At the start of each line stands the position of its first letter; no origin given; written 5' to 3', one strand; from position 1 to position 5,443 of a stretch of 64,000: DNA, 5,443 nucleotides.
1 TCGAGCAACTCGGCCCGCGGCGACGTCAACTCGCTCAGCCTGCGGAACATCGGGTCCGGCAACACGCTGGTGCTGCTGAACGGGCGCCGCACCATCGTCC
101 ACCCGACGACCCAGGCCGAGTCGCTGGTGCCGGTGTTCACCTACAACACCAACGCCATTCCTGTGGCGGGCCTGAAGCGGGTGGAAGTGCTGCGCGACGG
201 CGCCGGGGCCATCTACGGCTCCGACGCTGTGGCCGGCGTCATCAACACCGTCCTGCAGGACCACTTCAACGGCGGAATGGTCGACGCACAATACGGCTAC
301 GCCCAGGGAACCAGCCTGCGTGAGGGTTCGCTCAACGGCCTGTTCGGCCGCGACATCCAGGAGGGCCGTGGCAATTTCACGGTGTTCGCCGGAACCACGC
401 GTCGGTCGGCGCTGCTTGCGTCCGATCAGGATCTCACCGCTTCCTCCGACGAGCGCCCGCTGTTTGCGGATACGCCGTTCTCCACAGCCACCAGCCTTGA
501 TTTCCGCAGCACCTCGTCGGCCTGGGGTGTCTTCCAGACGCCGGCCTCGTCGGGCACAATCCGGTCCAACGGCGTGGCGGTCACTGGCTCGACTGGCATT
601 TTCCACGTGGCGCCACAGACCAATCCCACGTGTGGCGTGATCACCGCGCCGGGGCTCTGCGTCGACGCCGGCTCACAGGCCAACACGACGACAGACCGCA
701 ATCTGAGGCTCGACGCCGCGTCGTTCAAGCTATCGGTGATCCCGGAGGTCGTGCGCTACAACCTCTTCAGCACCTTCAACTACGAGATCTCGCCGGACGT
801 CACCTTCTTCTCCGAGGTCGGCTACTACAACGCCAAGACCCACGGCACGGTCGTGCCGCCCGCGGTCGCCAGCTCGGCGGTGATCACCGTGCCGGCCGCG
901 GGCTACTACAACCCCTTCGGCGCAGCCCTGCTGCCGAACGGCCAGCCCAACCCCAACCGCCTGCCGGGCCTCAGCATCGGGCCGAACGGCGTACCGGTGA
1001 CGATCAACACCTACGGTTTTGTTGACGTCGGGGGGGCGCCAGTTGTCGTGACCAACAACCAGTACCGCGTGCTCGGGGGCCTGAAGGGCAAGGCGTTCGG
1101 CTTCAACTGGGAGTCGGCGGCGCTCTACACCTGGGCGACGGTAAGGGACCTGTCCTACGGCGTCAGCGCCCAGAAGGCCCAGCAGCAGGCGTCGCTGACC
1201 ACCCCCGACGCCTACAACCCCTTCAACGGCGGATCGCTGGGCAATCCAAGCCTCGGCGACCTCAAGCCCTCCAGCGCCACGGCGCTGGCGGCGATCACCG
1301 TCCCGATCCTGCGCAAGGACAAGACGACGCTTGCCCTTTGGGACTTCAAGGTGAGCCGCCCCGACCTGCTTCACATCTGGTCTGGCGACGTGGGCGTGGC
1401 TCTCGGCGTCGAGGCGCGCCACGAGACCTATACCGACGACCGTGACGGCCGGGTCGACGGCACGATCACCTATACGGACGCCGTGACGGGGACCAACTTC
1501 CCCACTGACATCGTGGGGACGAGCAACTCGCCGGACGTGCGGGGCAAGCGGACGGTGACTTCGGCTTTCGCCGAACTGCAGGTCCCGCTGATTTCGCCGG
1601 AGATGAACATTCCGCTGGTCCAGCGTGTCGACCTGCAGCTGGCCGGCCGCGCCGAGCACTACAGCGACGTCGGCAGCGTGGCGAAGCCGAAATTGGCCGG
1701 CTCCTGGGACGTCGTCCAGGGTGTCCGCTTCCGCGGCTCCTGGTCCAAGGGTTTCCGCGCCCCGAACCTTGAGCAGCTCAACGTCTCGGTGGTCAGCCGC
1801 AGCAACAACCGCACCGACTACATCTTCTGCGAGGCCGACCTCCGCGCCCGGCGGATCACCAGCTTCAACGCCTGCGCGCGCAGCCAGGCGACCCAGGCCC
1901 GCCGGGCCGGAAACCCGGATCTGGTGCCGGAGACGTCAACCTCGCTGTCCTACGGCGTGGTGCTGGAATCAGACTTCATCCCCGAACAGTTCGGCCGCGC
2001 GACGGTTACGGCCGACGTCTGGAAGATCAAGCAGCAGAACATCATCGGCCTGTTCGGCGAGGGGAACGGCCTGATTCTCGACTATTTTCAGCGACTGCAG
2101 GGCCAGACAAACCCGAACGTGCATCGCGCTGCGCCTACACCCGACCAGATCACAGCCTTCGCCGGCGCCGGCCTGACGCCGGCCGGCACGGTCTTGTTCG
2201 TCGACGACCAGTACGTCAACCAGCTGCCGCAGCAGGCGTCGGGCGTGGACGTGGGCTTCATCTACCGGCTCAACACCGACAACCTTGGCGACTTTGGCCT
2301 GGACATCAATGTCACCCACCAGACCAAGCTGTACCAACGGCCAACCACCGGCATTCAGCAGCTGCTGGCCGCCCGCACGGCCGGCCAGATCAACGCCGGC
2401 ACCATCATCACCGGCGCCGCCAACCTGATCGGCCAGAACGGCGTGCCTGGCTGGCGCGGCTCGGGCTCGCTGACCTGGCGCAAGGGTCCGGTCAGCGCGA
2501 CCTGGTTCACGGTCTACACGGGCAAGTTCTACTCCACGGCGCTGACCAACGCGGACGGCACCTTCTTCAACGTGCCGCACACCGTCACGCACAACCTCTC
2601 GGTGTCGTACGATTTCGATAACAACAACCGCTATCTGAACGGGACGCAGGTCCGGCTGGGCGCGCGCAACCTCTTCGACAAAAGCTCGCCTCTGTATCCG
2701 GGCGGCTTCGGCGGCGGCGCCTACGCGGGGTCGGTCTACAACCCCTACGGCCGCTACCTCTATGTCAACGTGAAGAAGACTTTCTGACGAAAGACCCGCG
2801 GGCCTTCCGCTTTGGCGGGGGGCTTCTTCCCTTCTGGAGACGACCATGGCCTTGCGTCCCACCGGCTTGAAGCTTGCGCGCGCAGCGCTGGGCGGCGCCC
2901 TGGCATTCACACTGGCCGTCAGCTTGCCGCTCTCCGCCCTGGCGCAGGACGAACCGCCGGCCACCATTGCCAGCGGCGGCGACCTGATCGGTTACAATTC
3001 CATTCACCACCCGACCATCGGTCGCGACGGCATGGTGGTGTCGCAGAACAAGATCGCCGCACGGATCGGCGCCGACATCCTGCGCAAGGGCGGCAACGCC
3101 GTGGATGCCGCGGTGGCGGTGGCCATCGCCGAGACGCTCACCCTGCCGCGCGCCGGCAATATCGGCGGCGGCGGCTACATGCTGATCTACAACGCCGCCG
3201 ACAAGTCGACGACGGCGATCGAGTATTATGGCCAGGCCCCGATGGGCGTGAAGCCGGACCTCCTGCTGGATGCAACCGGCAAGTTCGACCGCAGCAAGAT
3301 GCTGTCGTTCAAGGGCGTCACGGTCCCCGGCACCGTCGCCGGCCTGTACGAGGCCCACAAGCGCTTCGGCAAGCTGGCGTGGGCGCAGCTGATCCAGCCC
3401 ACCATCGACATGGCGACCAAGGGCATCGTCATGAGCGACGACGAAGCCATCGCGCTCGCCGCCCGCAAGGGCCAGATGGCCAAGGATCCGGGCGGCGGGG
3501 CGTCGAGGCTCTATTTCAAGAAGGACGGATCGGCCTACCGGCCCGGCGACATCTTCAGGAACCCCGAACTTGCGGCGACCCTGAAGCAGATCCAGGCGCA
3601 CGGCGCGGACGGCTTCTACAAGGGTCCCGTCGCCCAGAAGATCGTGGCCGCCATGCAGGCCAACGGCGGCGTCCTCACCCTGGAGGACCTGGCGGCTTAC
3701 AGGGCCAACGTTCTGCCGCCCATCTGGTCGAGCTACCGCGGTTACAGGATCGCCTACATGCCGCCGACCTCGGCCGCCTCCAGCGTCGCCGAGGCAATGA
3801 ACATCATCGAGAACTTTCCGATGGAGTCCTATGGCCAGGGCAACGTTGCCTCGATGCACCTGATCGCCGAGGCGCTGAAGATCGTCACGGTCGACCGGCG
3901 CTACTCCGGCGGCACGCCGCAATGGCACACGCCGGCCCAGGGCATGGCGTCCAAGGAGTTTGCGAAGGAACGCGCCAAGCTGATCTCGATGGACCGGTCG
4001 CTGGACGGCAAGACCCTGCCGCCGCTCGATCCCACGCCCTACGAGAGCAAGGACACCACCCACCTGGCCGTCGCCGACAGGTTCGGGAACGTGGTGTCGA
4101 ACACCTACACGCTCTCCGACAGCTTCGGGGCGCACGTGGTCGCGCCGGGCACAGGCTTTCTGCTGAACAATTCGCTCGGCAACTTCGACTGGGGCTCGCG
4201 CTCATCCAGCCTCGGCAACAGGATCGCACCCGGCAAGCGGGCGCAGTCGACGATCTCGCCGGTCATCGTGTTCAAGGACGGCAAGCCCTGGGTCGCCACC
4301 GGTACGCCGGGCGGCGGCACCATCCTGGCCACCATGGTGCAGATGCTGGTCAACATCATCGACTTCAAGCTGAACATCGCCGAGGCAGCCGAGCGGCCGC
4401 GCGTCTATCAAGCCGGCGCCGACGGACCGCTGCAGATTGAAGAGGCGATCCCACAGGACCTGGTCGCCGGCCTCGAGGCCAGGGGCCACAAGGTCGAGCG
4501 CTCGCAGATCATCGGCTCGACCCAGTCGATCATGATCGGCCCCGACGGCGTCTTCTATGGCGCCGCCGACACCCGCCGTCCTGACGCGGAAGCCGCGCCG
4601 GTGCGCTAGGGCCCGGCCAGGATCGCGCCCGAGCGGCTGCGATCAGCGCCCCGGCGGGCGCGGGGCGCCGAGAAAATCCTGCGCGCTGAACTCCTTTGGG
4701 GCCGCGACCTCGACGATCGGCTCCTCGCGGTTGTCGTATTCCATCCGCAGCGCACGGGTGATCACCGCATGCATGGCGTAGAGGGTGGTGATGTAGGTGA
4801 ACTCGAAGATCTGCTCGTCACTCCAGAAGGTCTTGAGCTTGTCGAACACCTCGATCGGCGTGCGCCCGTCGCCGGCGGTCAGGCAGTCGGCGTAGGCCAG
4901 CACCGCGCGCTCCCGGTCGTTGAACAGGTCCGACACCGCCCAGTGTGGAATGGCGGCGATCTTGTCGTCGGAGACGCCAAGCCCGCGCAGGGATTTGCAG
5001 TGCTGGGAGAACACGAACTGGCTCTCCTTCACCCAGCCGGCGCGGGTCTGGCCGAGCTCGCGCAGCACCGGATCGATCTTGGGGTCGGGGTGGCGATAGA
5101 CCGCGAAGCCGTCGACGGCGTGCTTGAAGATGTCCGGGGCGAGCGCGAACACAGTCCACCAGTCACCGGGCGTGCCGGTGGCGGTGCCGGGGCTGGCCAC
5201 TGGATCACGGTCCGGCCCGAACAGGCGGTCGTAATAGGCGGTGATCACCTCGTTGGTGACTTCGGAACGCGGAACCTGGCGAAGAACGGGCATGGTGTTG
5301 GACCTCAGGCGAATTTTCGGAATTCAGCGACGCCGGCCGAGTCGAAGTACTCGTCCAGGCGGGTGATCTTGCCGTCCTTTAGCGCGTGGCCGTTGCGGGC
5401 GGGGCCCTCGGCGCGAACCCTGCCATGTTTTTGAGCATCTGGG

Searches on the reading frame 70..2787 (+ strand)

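Call 10: search_protein_families(library=pfam, proteins=[window:70-2787:+])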
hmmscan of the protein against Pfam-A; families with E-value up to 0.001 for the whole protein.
window:70-2787:+ (905 aa): 2 families
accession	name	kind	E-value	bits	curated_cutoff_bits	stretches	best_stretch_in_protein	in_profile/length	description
PF00593.30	TonB_dep_Rec_b-barrel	-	1.4e-27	98.1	27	1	291-868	22-436/436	TonB dependent receptor-like, beta-barrel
PF07715.20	Plug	-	1.3e-05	26.1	23.9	1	24-57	74-107/107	TonB-dependent Receptor Plug Domain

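Call 14: search_protein_families(library=ncbifam, proteins=[window:70-2787:+])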
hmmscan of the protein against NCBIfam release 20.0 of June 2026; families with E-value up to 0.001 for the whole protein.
window:70-2787:+ (905 aa): 13 families
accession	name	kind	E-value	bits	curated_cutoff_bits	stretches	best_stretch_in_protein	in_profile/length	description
NF007926.1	PRK10641.1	equivalog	1.5e-12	46.9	836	1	26-78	117-169/617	TonB-dependent vitamin B12 receptor BtuB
NF010010.0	PRK13483.1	equivalog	2.2e-11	42.5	927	2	514-593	380-457/660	ligand-gated channel protein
TIGR01785.1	TonB-hemin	subfamily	3.6e-11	42.2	316.85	1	445-900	329-672/677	TonB-dependent heme/hemoglobin receptor family protein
TIGR01779.1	TonB-B12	equivalog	6.7e-11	41.4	599.7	1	28-78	119-171/614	TonB-dependent vitamin B12 receptor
NF010048.1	PRK13524.1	subfamily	7.1e-10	38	493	0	26-63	139-176/744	FepA family TonB-dependent siderophore receptor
TIGR01786.1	TonB-hemlactrns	subfamily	3.5e-09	35.6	323.75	1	531-640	431-506/719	TonB-dependent hemoglobin/transferrin/lactoferrin family receptor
NF010051.0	PRK13528.1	subfamily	6.5e-09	34.6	583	0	26-64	135-173/727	FepA family TonB-dependent siderophore receptor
NF010012.0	PRK13486.1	equivalog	7.2e-09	34.5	924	0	27-63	121-158/696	TonB-dependent receptor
NF007478.2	PRK10064.1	equivalog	9.1e-08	30.8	745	1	25-62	120-157/663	catecholate siderophore receptor CirA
NF010038.0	PRK13513.1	equivalog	4e-07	29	942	0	31-62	133-164/659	ligand-gated channel protein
NF010011.0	PRK13484.1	equivalog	5e-05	21.7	1197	0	31-62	127-158/682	IreA family TonB-dependent siderophore receptor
NF053590.1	TonB_dep_TOL0244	equivalog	0.00012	20.9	645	0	26-86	103-166/604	TOL_0244 family TonB-dependent receptor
NF050067.1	TonBEntbctnRecCfrA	equivalog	0.00036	18.9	1200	0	26-62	121-157/698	TonB-dependent ferric enterobactin receptor CfrA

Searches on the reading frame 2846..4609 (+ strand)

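Call 10: search_protein_families(library=pfam, proteins=[window:2846-4609:+])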
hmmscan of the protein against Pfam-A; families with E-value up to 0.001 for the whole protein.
window:2846-4609:+ (587 aa): 1 family
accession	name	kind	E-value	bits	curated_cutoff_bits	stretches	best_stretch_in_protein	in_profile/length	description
PF01019.26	G_glu_transpept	-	2e-147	492.6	27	1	77-579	2-511/512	Gamma-glutamyltranspeptidase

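Call 14: search_protein_families(library=ncbifam, proteins=[window:2846-4609:+])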
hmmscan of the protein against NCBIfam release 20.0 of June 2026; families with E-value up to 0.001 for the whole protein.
window:2846-4609:+ (587 aa): 2 families
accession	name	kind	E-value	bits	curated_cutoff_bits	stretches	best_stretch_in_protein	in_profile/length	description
TIGR00066.1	g_glut_trans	equivalog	3.4e-139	464.7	357.85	1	62-577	1-518/518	gamma-glutamyltransferase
NF007187.0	PRK09615.1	equivalog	4.1e-131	438.1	990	1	50-581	38-576/581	gamma-glutamyltransferase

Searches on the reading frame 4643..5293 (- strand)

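Call 3: search_protein_families(library=pfam, proteins=[window:4643-5293:-])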
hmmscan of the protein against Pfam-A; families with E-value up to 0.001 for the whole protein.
window:4643-5293:- (216 aa): 1 family
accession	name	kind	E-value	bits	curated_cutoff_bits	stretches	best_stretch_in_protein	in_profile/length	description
PF02627.25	CMD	-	1e-10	41.9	23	1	63-136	12-83/84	Carboxymuconolactone decarboxylase family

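Call 4: search_protein_families(library=ncbifam, proteins=[window:4643-5293:-])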
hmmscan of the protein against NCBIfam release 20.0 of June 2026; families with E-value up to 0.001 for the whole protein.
window:4643-5293:- (216 aa): 2 families
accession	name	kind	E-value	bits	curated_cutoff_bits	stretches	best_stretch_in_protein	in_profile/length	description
NF053654.1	GroundWater_YciW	equivalog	2e-15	57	310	1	46-184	34-171/179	YciW-related (seleno)protein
TIGR01926.1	peroxid_rel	subfamily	6.6e-05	22.8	81.8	1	47-185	34-174/178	peroxidase-related enzyme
